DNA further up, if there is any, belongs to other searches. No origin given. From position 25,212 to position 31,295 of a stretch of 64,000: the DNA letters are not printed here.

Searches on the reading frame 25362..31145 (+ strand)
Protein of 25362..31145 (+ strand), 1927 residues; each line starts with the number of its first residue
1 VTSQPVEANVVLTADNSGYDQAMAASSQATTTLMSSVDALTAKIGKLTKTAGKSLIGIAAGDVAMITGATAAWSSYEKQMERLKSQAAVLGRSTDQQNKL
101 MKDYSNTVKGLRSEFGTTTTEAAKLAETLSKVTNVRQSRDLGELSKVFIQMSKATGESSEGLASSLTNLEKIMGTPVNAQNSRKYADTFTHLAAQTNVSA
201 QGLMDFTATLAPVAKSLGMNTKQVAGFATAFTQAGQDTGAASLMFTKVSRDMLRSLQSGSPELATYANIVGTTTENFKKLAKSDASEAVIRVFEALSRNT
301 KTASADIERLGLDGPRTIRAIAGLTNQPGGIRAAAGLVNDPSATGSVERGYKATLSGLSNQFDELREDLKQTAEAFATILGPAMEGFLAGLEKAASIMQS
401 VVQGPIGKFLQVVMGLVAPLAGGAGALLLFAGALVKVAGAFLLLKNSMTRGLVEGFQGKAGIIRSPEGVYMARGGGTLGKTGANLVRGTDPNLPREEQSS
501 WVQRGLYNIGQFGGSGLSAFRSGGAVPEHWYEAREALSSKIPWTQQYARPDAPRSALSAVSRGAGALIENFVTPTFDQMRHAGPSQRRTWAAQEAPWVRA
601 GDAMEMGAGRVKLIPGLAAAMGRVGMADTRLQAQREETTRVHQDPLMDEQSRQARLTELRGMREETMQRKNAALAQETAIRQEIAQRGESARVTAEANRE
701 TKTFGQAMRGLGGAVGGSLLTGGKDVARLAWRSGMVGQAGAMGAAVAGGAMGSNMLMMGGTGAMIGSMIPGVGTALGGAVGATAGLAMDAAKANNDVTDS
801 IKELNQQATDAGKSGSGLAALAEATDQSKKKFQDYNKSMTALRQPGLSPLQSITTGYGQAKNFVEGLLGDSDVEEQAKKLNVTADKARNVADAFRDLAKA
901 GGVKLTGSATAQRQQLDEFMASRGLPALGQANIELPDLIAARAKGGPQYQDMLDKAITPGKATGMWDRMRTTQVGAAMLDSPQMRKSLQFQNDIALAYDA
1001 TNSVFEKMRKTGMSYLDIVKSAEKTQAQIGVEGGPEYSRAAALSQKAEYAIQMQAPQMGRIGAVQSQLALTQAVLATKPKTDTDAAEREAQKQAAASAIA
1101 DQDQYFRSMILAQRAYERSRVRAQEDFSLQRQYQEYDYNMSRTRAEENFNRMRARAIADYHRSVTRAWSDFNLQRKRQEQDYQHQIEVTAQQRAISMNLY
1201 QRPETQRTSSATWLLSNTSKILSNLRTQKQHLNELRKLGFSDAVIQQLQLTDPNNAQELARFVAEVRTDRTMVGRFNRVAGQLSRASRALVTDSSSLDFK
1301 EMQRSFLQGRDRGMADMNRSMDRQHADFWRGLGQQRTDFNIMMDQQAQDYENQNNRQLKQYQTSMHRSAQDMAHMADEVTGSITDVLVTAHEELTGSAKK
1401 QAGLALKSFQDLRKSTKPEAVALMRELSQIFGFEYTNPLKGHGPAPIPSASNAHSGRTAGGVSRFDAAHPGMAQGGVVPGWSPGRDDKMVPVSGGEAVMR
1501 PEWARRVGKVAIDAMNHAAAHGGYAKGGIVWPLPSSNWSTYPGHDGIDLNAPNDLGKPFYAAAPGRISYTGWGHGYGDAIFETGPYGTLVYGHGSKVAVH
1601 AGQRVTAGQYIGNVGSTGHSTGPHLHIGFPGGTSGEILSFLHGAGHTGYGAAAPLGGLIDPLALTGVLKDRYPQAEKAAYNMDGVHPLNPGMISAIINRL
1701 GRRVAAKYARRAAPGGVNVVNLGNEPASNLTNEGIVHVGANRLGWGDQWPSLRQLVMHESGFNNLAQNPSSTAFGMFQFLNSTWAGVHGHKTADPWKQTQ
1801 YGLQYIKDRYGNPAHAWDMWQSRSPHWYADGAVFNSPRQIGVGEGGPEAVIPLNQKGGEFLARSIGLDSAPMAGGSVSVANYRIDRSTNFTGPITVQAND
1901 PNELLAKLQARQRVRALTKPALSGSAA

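Call 17: search_protein_families(library=pfam, proteins=[window:25362-31145:+], max_evalue=0.001)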
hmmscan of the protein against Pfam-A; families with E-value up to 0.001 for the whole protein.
window:25362-31145:+ (1927 aa): 4 families
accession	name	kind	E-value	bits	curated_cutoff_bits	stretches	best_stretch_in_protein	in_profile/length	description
PF01551.29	Peptidase_M23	-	4.4e-20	72.1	28.7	1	1543-1629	2-87/96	Peptidase family M23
PF10145.14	PhageMin_Tail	-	4.6e-10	40.1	33.2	1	108-303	4-191/201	Phage-related minor tail protein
PF01464.25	SLT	-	1.8e-06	28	21.3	1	1746-1814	11-84/117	Transglycosylase SLT domain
PF06791.18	TMP_2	-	0.00023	21.3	30.2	1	56-179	75-188/208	Prophage tail length tape measure protein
